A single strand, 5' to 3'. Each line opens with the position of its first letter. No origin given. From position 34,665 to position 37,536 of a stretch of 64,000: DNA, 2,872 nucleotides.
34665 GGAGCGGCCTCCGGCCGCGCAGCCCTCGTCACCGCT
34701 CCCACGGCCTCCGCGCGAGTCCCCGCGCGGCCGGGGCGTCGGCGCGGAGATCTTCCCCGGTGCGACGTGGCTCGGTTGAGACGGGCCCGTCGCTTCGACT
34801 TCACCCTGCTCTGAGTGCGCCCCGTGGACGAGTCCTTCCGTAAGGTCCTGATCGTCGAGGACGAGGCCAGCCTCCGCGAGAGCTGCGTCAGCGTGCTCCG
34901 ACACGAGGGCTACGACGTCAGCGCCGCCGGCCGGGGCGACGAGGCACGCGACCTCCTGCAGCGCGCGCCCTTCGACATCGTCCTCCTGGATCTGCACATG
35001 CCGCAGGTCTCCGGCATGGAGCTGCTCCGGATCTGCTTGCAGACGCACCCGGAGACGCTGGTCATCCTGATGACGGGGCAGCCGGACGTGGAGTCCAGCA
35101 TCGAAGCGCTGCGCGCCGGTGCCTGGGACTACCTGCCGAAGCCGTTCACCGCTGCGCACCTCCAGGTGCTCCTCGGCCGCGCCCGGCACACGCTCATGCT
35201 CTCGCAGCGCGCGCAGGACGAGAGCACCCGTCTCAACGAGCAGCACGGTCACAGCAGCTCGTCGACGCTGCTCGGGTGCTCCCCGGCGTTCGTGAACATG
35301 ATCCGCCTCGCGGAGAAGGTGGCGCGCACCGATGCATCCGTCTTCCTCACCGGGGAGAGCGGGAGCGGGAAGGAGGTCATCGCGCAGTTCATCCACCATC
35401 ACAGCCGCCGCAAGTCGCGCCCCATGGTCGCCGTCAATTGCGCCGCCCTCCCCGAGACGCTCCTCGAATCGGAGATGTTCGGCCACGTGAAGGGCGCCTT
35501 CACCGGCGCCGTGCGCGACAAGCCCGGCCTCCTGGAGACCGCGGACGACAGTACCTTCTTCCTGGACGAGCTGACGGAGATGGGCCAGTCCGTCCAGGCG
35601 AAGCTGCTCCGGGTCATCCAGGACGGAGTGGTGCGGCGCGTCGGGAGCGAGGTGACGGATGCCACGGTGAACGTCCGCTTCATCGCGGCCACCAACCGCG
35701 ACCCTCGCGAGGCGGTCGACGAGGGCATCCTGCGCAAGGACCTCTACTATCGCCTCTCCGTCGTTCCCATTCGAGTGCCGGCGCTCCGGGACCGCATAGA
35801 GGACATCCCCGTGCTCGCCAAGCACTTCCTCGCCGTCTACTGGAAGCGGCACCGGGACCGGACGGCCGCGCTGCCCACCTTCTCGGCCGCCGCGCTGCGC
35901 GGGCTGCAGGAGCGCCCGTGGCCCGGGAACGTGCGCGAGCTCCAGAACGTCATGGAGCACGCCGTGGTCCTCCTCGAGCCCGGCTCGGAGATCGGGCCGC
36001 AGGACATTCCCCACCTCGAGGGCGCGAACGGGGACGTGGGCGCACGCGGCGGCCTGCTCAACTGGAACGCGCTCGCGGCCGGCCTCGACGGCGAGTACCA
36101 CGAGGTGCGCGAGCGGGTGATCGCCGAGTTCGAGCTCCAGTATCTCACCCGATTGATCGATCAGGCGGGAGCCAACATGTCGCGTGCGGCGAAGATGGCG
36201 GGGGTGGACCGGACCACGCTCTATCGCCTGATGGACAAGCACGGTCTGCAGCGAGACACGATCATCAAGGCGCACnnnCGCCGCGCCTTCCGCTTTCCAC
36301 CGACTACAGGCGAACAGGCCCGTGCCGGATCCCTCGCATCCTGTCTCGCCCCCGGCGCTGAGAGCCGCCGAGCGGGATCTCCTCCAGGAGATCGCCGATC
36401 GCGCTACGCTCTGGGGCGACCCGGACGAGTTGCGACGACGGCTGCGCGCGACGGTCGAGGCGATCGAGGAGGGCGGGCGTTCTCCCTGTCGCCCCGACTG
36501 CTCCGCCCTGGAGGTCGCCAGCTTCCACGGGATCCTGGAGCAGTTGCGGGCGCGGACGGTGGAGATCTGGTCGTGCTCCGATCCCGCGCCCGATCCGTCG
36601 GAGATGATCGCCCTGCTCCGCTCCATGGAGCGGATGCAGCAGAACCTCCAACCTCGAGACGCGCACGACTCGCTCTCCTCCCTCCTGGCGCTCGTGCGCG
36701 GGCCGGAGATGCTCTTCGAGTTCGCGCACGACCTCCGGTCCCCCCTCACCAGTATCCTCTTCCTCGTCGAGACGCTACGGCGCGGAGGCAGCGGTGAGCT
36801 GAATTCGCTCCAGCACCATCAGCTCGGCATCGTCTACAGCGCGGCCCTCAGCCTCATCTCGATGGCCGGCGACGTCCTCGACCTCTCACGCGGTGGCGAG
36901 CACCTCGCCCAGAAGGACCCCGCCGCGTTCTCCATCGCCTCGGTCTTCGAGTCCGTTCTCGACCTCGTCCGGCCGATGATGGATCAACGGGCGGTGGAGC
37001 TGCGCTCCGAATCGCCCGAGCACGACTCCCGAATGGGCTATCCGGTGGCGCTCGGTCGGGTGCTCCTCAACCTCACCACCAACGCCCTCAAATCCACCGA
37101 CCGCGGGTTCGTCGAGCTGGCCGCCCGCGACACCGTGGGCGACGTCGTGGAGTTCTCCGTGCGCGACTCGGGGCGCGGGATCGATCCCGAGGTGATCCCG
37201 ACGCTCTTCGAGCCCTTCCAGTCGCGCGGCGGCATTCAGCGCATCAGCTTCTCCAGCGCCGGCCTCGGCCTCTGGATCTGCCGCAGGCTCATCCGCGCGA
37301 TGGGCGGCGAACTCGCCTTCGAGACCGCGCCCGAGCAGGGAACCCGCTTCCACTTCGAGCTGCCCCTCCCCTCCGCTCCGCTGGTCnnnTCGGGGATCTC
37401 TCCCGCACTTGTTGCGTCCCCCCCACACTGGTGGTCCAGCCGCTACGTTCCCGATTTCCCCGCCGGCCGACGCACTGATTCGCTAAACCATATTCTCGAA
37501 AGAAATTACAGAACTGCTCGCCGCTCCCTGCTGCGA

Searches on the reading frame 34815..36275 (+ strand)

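Call 25: search_protein_families(library=pfam, proteins=[window:34815-36275:+], max_evalue=0.0001)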
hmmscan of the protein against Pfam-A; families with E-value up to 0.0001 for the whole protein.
window:34815-36275:+ (487 aa): 8 families
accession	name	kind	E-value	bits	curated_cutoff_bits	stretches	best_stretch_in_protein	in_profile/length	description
PF00158.32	Sigma54_activat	-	5.3e-64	215.4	20.2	1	153-319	2-167/168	Sigma-54 interaction domain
PF00072.30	Response_reg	-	1.2e-26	93.5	30.2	1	11-117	1-107/111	Response regulator receiver domain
PF14532.12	Sigma54_activ_2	-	5.7e-21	75.6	25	1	153-324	1-138/138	Sigma-54 interaction domain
PF25601.1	AAA_lid_14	-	1.9e-19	69.7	27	1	325-400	1-72/87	AAA+ ATPase lid domain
PF07728.20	AAA_5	-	2.5e-08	34.5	22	1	176-299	2-127/139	AAA domain (dynein-related subfamily)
PF07724.20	AAA_2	-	4.3e-06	27.3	27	1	174-302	4-132/166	AAA domain (Cdc48 subfamily)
PF00004.35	AAA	-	1.1e-05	26.4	21.2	1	176-309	1-121/131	ATPase family associated with various cellular activities (AAA)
PF02954.25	HTH_8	-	2.3e-05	24.4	22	1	436-475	2-41/42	Bacterial regulatory protein, Fis family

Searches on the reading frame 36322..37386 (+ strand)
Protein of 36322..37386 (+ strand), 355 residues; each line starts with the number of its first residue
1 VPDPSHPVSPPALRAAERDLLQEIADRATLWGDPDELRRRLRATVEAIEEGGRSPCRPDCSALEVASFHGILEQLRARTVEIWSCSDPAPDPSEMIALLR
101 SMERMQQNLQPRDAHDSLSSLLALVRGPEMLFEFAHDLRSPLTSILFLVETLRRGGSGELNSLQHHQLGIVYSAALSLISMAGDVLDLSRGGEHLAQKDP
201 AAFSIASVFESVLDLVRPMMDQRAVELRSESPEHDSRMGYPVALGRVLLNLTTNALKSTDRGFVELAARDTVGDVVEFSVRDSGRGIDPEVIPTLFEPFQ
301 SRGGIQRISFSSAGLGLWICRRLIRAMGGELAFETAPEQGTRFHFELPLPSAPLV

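Call 25: search_protein_families(library=pfam, proteins=[window:36322-37386:+], max_evalue=0.0001)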
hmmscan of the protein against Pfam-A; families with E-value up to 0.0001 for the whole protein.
window:36322-37386:+ (355 aa): 2 families
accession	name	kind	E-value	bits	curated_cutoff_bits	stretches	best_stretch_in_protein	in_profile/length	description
PF02518.31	HATPase_c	-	2.2e-26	92.9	26.4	1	241-350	3-110/111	Histidine kinase-, DNA gyrase B-, and HSP90-like ATPase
PF00512.31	HisKA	-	1.8e-10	41.1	26.9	1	135-192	10-64/66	His Kinase A (phospho-acceptor) domain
